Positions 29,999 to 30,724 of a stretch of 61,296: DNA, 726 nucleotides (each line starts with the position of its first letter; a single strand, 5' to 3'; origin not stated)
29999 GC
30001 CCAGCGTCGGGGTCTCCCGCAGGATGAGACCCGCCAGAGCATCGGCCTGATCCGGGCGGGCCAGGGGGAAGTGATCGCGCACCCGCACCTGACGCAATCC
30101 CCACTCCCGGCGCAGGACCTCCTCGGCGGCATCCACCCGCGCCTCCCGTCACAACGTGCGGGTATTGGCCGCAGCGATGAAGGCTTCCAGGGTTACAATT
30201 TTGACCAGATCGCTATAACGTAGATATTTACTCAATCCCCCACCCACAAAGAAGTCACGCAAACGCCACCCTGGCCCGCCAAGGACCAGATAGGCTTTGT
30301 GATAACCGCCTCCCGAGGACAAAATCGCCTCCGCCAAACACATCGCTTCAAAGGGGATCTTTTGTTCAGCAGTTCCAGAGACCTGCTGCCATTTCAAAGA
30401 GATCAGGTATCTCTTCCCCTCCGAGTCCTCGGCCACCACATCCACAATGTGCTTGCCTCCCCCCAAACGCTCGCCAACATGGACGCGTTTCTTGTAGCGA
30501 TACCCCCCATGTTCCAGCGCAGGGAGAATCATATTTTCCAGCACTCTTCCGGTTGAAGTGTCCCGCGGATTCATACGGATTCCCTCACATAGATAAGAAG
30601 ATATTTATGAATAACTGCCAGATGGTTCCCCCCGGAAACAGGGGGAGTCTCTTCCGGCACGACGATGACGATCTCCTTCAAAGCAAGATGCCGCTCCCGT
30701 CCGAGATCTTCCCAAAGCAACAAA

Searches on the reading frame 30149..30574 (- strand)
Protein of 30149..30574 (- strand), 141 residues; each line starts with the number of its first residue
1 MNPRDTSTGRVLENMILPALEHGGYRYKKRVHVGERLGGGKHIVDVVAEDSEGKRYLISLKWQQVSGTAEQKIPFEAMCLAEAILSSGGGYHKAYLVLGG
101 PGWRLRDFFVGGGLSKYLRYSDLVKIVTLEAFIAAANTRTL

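Call 3: search_protein_families(library=pfam, proteins=[window:30149-30574:-], max_evalue=0.01)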
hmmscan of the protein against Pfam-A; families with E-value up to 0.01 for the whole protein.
window:30149-30574:- (141 aa): 1 family
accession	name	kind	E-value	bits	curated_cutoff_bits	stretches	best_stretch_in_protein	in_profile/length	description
PF20472.4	PDDEXK_11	-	3.9e-14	53.1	23.7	1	6-138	3-143/145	PD-(D/E)XK nuclease superfamily domain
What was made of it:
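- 30149..30574 (-): 141-aa PD-(D/E)XK nuclease of Pfam PF20472 (PDDEXK_11). Putative type II restriction endonuclease; predicted target GATC. Pfam E = 3.9e-14 (call 3).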

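Call 7: search_solved_structures(query=window:30149-30574:-, max_evalue=10, show_alignments=3)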
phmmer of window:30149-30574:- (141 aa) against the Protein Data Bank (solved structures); distinct sequences matched with E-value up to 10: 2.
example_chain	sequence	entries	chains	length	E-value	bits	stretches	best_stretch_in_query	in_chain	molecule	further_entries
5njl_A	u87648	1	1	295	1.7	11.9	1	15-70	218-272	Cell surface protein (Putative S-layer protein)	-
6gxs_A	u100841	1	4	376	5.6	10.2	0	38-67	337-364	CV39L lectin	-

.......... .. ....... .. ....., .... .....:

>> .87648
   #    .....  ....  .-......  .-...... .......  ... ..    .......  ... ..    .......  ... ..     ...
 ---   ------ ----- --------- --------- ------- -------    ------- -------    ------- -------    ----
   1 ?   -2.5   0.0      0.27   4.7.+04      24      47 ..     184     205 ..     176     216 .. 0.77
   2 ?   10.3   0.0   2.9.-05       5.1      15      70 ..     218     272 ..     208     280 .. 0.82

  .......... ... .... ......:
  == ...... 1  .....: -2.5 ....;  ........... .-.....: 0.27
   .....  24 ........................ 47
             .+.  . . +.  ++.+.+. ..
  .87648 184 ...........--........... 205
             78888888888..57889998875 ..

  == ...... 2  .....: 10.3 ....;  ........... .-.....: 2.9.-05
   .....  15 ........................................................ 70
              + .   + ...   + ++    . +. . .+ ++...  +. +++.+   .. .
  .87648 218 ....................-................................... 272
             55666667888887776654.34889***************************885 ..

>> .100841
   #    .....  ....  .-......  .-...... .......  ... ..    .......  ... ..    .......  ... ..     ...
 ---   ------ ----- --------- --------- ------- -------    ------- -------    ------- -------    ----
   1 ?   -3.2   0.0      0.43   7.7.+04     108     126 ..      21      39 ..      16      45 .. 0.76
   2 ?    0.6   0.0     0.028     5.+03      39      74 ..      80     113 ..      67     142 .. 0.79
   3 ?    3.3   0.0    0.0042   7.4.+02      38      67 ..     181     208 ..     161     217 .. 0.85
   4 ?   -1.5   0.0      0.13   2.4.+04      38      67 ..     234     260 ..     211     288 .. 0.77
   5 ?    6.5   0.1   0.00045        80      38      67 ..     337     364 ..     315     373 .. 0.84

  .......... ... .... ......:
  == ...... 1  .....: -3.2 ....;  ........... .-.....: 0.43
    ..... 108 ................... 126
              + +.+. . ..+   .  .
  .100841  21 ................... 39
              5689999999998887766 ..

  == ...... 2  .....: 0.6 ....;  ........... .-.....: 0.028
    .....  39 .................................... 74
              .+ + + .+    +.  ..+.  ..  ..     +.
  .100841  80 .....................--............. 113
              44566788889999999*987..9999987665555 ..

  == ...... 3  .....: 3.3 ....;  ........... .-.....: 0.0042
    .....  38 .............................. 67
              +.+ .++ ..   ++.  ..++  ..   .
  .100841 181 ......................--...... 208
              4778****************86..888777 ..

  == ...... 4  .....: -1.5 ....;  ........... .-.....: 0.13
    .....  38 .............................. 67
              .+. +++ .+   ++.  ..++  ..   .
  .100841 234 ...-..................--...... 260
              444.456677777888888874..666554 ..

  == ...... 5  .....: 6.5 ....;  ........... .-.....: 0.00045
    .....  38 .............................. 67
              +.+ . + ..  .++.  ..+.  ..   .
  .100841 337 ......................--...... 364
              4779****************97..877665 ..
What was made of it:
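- On DpnII/MboI endonuclease family (Pfam DpnII): No PDB sequence match (call 7).
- Closest known: PvuII and Cfr10I/NgoMIV-type PD-. Different: No sequence match to any solved structure (best E = 1.7, call 7).
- Tried and rejected: Nuclease against solved structures by sequence: nothing, best E = 1.7 (call 7).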

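Call 9: search_protein_families(library=ncbifam, proteins=[window:30149-30574:-], max_evalue=0.1)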
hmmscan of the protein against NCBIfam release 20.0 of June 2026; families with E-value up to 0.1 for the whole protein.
window:30149-30574:- (141 aa): 0 families

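Call 10: search_protein_families(library=padloc, proteins=[window:30149-30574:-], max_evalue=0.1)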
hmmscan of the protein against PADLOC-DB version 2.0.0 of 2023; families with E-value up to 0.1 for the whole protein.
window:30149-30574:- (141 aa): 0 families
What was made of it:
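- PADLOC has no nuclease model for it (call 10).
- Tried and rejected: Nuclease in NCBIfam and PADLOC: no hit (calls 9, 10).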

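Call 11: find_homologous_proteins(query=window:30149-30574:-)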
Query window:30149-30574:- (141 aa): 2832 proteins with E <= 0.001 among 3018 candidates; the best 120 are listed.
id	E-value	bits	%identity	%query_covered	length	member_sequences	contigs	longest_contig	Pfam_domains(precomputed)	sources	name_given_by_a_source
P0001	1.8e-88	312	100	100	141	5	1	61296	PF20472.5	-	-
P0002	1.1e-71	257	80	100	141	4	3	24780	PF20472.5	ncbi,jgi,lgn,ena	-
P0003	4.3e-71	255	81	100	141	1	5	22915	PF20472.5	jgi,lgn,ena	jgi:hypothetical protein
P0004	1.6e-68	247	78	100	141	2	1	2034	PF20472.5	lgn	-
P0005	5.3e-67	242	78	100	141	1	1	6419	PF20472.5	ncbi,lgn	-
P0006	2.2e-65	237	74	97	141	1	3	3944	PF20472.5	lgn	-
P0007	6.9e-65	235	73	100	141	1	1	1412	PF20472.5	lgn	-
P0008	7.1e-65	235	74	100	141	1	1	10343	PF20472.5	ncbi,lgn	-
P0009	1.3e-64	234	77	97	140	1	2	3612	PF20472.5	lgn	-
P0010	2.1e-64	234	75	100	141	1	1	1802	PF20472.5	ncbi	-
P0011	2.7e-64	233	73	97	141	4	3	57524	PF20472.5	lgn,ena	-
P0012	3.3e-64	233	75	97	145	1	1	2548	PF20472.5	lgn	-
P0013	4.2e-64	233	72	97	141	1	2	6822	PF20472.5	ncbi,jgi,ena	-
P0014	6.1e-64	232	72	100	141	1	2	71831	PF20472.5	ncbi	-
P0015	8.5e-64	232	72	100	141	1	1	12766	PF20472.5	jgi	-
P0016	3.9e-63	230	72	97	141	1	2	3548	PF20472.5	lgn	-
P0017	4.6e-63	229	72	100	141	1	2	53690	PF20472.5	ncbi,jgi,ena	-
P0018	6.0e-63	229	74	97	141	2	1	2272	PF20472.5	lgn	-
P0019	1.2e-62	228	73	97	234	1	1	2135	PF20472.5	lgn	-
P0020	2.8e-62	227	72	100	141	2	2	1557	PF20472.5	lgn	-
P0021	2.8e-62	227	70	100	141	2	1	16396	PF20472.5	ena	-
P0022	3.5e-62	226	70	100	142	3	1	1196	PF20472.5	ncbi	-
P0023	4.6e-62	226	71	100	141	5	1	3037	PF20472.5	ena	-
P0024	4.7e-62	226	72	100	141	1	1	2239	PF20472.5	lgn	-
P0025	7.1e-62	225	71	97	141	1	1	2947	PF20472.5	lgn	-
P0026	7.6e-62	225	71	100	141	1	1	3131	PF20472.5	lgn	-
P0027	1.8e-61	224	73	97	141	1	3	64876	PF20472.5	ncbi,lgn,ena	ncbi:MAG: PD-(D/E)XK nuclease superfamily protein [Chloroflexia bacterium]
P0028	2.1e-61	224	69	100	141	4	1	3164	PF20472.5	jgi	jgi:hypothetical protein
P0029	2.3e-61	224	71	100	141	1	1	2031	PF20472.5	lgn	-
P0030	2.7e-61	224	70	100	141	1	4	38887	PF20472.5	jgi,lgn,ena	jgi:hypothetical protein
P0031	7.6e-61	222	71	100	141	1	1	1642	PF20472.5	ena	-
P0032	8.6e-61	222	71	100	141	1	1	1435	PF20472.5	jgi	jgi:hypothetical protein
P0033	9.6e-61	222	70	100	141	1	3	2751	PF20472.5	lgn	-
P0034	1.1e-60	222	71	97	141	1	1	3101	PF20472.5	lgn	-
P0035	1.4e-60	221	72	97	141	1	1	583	PF20472.5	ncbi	-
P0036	1.5e-60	221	70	100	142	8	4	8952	PF20472.5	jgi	jgi:hypothetical protein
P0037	1.6e-60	221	72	97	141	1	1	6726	PF20472.5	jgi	-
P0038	1.7e-60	221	67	100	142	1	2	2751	PF20472.5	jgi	jgi:hypothetical protein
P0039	1.8e-60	221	72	97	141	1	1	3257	PF20472.5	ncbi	-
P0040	1.9e-60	221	72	97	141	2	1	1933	PF20472.5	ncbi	-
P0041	2.1e-60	221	70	100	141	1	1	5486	PF20472.5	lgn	-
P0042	2.1e-60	221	71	100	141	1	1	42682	PF20472.5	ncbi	-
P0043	2.2e-60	221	69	100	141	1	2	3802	PF20472.5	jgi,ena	-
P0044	3.7e-60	220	68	100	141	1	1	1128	PF20472.5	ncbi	-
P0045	4.0e-60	220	70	100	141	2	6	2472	PF20472.5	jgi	jgi:hypothetical protein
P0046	4.9e-60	220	72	97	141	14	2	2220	PF20472.5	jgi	-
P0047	5.4e-60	219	67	100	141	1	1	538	PF20472.5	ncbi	-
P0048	6.1e-60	219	69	97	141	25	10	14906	PF20472.5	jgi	jgi:hypothetical protein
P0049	9.4e-60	219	70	100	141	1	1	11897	PF20472.5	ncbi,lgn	-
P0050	1.1e-59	218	67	100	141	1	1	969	PF20472.5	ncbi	-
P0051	1.7e-59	218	70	100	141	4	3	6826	PF20472.5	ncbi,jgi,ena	-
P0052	2.0e-59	218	70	100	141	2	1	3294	PF20472.5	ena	-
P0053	2.0e-59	218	68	100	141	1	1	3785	PF20472.5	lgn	-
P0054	2.5e-59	217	71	97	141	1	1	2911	PF20472.5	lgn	-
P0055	2.6e-59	217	70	100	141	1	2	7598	PF20472.5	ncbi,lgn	-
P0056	2.8e-59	217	69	97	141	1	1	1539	PF20472.5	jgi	-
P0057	2.9e-59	217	70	100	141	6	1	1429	PF20472.5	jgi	-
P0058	5.0e-59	216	69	97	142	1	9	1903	PF20472.5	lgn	-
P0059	6.0e-59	216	70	96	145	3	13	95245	PF20472.5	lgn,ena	-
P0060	6.5e-59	216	69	97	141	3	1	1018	PF20472.5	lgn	-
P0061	6.6e-59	216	68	100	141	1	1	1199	PF20472.5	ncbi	-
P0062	7.5e-59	216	72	97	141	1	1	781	PF20472.5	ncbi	-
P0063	7.6e-59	216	71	93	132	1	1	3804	PF20472.5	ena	-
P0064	7.9e-59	216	67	100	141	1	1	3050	PF20472.5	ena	-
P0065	8.2e-59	216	67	100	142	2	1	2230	PF20472.5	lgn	-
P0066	8.2e-59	216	69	97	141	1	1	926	PF20472.5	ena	-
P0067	9.6e-59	215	69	100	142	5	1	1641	PF20472.5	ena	-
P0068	1.1e-58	215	67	100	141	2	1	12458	PF20472.5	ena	-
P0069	1.2e-58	215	67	100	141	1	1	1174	PF20472.5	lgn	-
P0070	1.8e-58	214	69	97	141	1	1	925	PF20472.5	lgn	-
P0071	1.8e-58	214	78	87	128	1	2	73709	PF20472.5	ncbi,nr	ncbi:MAG: hypothetical protein RMK30_03750 [Anaerolineae bacterium]|nr:hypothetical protein [Anaerol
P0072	2.2e-58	214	71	93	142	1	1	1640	PF20472.5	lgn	-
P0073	2.4e-58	214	68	100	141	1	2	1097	PF20472.5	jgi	-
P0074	2.9e-58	214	70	96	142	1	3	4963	PF20472.5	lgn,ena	-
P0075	3.0e-58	214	67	100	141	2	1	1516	PF20472.5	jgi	jgi:hypothetical protein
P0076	3.0e-58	214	69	100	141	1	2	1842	PF20472.5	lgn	-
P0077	3.2e-58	214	67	100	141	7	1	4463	PF20472.5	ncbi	-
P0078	3.4e-58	214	68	97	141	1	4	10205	PF20472.5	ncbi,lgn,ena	-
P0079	3.7e-58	213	67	100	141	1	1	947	PF20472.5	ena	-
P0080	4.4e-58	213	69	97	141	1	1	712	PF20472.5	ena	-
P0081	4.7e-58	213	69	97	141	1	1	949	PF20472.5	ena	-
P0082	4.7e-58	213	68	97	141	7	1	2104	PF20472.5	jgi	-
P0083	5.6e-58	213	69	97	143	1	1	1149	PF20472.5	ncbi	-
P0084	6.4e-58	213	68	100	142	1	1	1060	PF20472.5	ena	-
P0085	7.6e-58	212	67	100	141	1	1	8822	PF20472.5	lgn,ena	-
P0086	8.5e-58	212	67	100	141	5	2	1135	PF20472.5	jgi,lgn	jgi:hypothetical protein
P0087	1.0e-57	212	68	99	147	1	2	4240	PF20472.5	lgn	-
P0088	1.0e-57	212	67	100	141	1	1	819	PF20472.5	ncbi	-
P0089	1.1e-57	212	67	100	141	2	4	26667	PF20472.5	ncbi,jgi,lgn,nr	ncbi:MAG TPA: hypothetical protein ENI39_06330 [Anaerolineae bacterium]|nr:hypothetical protein [Ana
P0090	1.1e-57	212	69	97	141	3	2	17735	PF20472.5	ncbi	-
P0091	1.2e-57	212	67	100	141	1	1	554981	PF20472.5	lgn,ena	-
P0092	1.4e-57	212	69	98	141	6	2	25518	PF20472.5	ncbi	-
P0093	1.6e-57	211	70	99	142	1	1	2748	PF20472.5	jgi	-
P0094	1.6e-57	211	69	97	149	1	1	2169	PF20472.5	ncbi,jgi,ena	-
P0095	1.8e-57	211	72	97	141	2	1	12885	PF20472.5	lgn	-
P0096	1.8e-57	211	66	97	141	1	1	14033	PF20472.5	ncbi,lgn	-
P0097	2.4e-57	211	68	94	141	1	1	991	PF20472.5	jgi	jgi:hypothetical protein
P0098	2.7e-57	211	69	97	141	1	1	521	PF20472.5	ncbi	-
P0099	2.8e-57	211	67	100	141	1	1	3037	PF20472.5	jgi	jgi:hypothetical protein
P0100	3.0e-57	210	71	100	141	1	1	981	PF20472.5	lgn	-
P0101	3.1e-57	210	68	97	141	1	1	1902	PF20472.5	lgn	-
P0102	3.1e-57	210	66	100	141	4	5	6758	PF20472.5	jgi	jgi:hypothetical protein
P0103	3.5e-57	210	70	97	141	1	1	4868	PF20472.5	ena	-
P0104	3.6e-57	210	67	100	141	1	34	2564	PF20472.5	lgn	-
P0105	3.8e-57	210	67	100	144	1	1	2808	PF20472.5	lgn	-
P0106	3.9e-57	210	68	100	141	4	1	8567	PF20472.5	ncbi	-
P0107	5.2e-57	210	67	100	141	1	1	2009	PF20472.5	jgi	jgi:hypothetical protein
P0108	6.4e-57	209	69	97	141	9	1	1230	PF20472.5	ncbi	-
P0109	6.5e-57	209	67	100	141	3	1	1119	PF20472.5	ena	-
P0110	6.7e-57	209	70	97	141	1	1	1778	PF20472.5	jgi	jgi:hypothetical protein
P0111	7.5e-57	209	71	97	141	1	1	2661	PF20472.5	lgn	-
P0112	7.7e-57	209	67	100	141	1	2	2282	PF20472.5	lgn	-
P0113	8.4e-57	209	65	100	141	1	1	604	PF20472.5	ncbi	-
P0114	1.1e-56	209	69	100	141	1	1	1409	PF20472.5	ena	-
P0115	1.7e-56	208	66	100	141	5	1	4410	PF20472.5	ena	-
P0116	2.2e-56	208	69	97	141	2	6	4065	PF20472.5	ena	-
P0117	2.2e-56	208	68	100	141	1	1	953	PF20472.5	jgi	jgi:hypothetical protein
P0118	2.3e-56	208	67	97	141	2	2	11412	PF20472.5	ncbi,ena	ncbi:MAG: PD-(D/E)XK nuclease superfamily protein [Armatimonadota bacterium]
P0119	2.9e-56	207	69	97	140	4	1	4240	PF20472.5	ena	-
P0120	2.9e-56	207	65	100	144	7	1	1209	PF20472.5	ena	-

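Call 13: find_encoding_contigs(protein=P0002, flank=6000, max_places=3)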
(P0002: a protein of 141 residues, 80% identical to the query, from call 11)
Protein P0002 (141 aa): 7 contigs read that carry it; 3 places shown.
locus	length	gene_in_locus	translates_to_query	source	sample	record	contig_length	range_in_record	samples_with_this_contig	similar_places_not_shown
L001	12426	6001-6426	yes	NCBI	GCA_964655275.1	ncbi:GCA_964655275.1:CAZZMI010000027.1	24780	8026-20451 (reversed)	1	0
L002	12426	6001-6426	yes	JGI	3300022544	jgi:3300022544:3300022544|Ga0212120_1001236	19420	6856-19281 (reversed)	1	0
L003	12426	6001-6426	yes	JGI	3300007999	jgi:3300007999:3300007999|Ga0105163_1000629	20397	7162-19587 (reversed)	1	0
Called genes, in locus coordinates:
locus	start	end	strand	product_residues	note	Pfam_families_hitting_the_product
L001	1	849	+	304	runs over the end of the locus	PF00226:DnaJ, PF01556:DnaJ_C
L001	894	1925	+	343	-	PF18854:baeRF_family10, PF03464:eRF1_2, PF18844:baeRF_family2, PF18845:baeRF_family3, PF18859:acVLRF1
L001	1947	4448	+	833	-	PF02861:Clp_N, PF00004:AAA, PF23569:NBD_SMAX1 (weak), PF17871:AAA_lid_9, PF00158:Sigma54_activat (weak), PF07724:AAA_2, PF07728:AAA_5, PF10431:ClpB_D2-small, +7 more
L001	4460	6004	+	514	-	PF01555:N6_N4_Mtase, PF08241:Methyltransf_11 (faint), PF01555:N6_N4_Mtase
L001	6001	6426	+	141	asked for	PF20472:PDDEXK_11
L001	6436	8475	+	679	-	PF07728:AAA_5 (faint), PF01078:Mg_chelatase, PF17863:AAA_lid_2, PF26791:AAPxQ, PF00092:VWA, PF13519:VWA_2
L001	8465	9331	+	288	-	PF00892:EamA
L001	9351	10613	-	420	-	PF05221:AdoHcyase, PF00670:AdoHcyase_NAD, PF02826:2-Hacid_dh_C (weak), PF07991:KARI_N (weak)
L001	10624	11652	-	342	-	PF05384:DegS, PF07730:HisKA_3, PF02518:HATPase_c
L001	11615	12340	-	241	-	PF00072:Response_reg, PF00196:GerE, PF08281:Sigma70_r4_2 (weak), PF13384:HTH_23 (faint)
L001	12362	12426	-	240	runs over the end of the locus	-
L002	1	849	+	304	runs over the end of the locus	PF00226:DnaJ, PF01556:DnaJ_C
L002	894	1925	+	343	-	PF18854:baeRF_family10, PF03464:eRF1_2, PF18844:baeRF_family2, PF18845:baeRF_family3, PF18859:acVLRF1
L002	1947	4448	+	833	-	PF02861:Clp_N, PF00004:AAA, PF23569:NBD_SMAX1 (weak), PF17871:AAA_lid_9, PF00158:Sigma54_activat (weak), PF07724:AAA_2, PF07728:AAA_5, PF10431:ClpB_D2-small, +7 more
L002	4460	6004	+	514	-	PF01555:N6_N4_Mtase, PF08241:Methyltransf_11 (faint), PF01555:N6_N4_Mtase (weak)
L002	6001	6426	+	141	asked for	PF20472:PDDEXK_11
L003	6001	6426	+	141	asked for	PF20472:PDDEXK_11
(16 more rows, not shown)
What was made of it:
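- The closest nuclease homolog (80% identical) lies in an unrelated context between clpB and a Mg-chelatase gene (call 13).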

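Call 14: find_encoding_contigs(protein=P0091, flank=6000, max_places=2)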
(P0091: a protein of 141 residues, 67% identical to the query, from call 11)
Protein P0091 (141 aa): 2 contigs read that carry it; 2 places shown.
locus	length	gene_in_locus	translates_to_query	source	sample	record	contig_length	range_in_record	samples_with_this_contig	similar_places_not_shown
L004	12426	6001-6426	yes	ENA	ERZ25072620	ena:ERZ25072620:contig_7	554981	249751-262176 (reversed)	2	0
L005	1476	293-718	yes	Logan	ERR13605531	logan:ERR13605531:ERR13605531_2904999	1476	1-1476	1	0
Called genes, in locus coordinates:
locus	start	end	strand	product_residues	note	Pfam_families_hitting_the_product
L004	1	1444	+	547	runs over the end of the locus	PF00916:Sulfate_transp, PF01740:STAS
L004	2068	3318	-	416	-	PF01979:Amidohydro_1, PF07969:Amidohydro_3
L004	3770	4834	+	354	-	PF02463:SMC_N, PF11398:DUF2813 (faint), PF13175:AAA_15, PF13476:AAA_23, PF13304:AAA_21, PF13175:AAA_15, PF02463:SMC_N (weak)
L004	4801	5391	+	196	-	PF14103:DUF4276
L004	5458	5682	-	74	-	-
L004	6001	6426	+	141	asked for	PF20472:PDDEXK_11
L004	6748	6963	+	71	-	-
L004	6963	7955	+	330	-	PF01555:N6_N4_Mtase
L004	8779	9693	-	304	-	PF01522:Polysacc_deac_1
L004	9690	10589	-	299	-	PF01522:Polysacc_deac_1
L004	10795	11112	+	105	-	PF15919:HicB_lk_antitox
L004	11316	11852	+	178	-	-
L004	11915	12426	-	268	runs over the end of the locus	PF12679:ABC2_membrane_2, PF10920:DUF2705, PF12730:ABC2_membrane_4, PF12698:ABC2_membrane_3, PF13346:ABC2_membrane_5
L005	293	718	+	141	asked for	PF20472:PDDEXK_11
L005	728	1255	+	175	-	-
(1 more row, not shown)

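Call 16: find_encoding_contigs(protein=P0059, flank=5000, max_places=3)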
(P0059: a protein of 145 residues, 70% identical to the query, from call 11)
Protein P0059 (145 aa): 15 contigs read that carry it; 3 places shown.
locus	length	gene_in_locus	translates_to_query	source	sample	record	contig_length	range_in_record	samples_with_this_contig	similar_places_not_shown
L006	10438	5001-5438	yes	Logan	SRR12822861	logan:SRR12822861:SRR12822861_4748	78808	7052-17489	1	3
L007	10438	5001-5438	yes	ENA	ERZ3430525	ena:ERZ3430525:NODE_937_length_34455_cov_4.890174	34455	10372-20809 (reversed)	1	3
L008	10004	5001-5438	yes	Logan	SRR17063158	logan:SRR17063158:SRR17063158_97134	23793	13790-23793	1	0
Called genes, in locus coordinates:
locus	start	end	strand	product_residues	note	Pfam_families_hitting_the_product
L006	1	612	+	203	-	-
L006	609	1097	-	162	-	-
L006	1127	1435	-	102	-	-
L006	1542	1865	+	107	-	-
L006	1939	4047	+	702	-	PF00069:Pkinase, PF07714:PK_Tyr_Ser-Thr, PF13516:LRR_6 (faint), PF23598:LRR_14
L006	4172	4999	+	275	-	PF02086:MethyltransfD12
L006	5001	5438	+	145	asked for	PF20472:PDDEXK_11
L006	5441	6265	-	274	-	PF02086:MethyltransfD12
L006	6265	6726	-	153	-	-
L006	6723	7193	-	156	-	PF10604:Polyketide_cyc2, PF03364:Polyketide_cyc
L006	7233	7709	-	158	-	-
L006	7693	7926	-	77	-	-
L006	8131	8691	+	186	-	-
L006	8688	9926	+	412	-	PF13424:TPR_12 (weak)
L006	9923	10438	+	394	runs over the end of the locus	-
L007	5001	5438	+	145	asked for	PF20472:PDDEXK_11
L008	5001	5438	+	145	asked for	PF20472:PDDEXK_11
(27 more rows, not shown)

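Call 17: find_encoding_contigs(protein=P0014, flank=5000, max_places=2)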
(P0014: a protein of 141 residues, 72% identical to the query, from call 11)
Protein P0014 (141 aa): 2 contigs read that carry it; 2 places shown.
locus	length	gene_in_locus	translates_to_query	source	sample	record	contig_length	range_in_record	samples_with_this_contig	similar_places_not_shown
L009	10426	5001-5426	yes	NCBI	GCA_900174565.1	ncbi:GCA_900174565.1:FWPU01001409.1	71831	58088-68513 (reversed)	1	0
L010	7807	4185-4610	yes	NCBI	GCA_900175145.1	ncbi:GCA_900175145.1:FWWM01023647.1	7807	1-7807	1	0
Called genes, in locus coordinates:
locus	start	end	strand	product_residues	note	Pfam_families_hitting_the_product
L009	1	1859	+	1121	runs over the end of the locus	PF02874:ATP-synt_ab_N, PF16886:ATP-synt_ab_Xtn, PF14890:Intein_splicing, PF14528:LAGLIDADG_3, PF00006:ATP-synt_ab, PF22919:ATP-synt_VA_C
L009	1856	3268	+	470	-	PF02874:ATP-synt_ab_N (weak), PF00006:ATP-synt_ab, PF22919:ATP-synt_VA_C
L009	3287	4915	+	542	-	PF01555:N6_N4_Mtase, PF08241:Methyltransf_11 (faint)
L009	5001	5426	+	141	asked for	PF20472:PDDEXK_11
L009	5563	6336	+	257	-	PF01813:ATP-synt_D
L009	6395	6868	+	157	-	PF00582:Usp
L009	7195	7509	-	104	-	PF12158:DUF3592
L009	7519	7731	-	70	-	-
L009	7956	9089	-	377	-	PF00704:Glyco_hydro_18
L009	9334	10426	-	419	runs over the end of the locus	PF00483:NTP_transferase, PF24894:Hexapep_GlmU (faint), PF25084:LbH_EIF2B (faint), PF25247:LbH_GLGC, PF25087:GMPPB_C (faint)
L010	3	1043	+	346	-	?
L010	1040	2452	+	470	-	PF02874:ATP-synt_ab_N (weak), PF00006:ATP-synt_ab, PF22919:ATP-synt_VA_C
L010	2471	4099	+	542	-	PF01555:N6_N4_Mtase, PF08241:Methyltransf_11 (faint)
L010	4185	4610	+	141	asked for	PF20472:PDDEXK_11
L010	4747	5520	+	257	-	PF01813:ATP-synt_D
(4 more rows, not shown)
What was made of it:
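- The cassette is patchily distributed and sits inside unrelated operons, for example between V-ATPase subunits B and D (call 17).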

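Call 30: search_protein_representatives(protein=window:30149-30574:-)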
Query: 141 residues. Proteins with E-value up to 0.001 (for the whole library): 514; up to 1e-10: 255; up to 1e-30: 30. The best 150 are listed.
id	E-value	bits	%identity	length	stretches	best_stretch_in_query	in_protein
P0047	1.7e-60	219.3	68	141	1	1-138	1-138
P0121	3.9e-49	182.5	60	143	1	1-139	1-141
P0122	1.8e-48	180.4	63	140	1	2-136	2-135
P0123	1.6e-47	177.3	58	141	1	1-138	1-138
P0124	2.0e-47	177.0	61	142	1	3-138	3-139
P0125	5.0e-42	159.5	58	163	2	1-91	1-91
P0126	2.0e-41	157.5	59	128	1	15-138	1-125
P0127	3.7e-41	156.7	54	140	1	1-138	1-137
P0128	4.8e-39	149.8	49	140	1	1-138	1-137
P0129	9.5e-38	145.6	53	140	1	5-138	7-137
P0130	1.5e-36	141.7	64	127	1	3-102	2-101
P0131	2.8e-35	137.6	51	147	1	7-140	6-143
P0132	2.5e-34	134.6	46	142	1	3-140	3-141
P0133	5.1e-34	133.5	48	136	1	6-140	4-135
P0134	5.8e-34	133.4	56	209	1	1-119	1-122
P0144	1.1e-31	126.0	56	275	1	3-138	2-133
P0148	5.1e-31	123.8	45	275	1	3-141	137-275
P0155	1.1e-29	119.5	50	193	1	4-136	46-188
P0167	5.3e-28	114.0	47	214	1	6-134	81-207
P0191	7.7e-25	103.8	45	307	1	8-135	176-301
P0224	9.5e-21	90.5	57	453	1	1-99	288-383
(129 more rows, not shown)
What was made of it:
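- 30149..30574 (-): More than 2800 homologs, nearly all about 141 aa and 65-81% identical (call 11); 514 clusters at 50% identity (call 30).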

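Call 37: predict_structure(alignment_id=A2)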
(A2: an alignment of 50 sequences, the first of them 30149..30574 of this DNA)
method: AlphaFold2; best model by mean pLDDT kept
length: 141 residues; sequences in the alignment: 50
mean_pLDDT: 94.7   pTM: 0.89
mean pLDDT of the five models: 94.7, 93.9, 93.9, 93.4, 93.4
residues with pLDDT >= 90: 128; 70-90: 7; 50-70: 4; < 50: 2
segments of 3 or more residues with pLDDT < 50: none
pLDDT, mean of each block of 10 residues (from residue 1): 65 94 98 96 98 98 93 97 98 98 97 97 98 98 96
secondary structure, 60 per line:
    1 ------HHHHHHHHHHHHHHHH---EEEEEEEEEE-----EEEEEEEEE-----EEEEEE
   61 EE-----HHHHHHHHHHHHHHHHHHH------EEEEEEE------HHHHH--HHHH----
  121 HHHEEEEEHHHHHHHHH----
elements in order: H7-22 E26-35 E41-49 E55-62 H68-86 E93-99 H106-110 H113-116 E124-128 H129-137
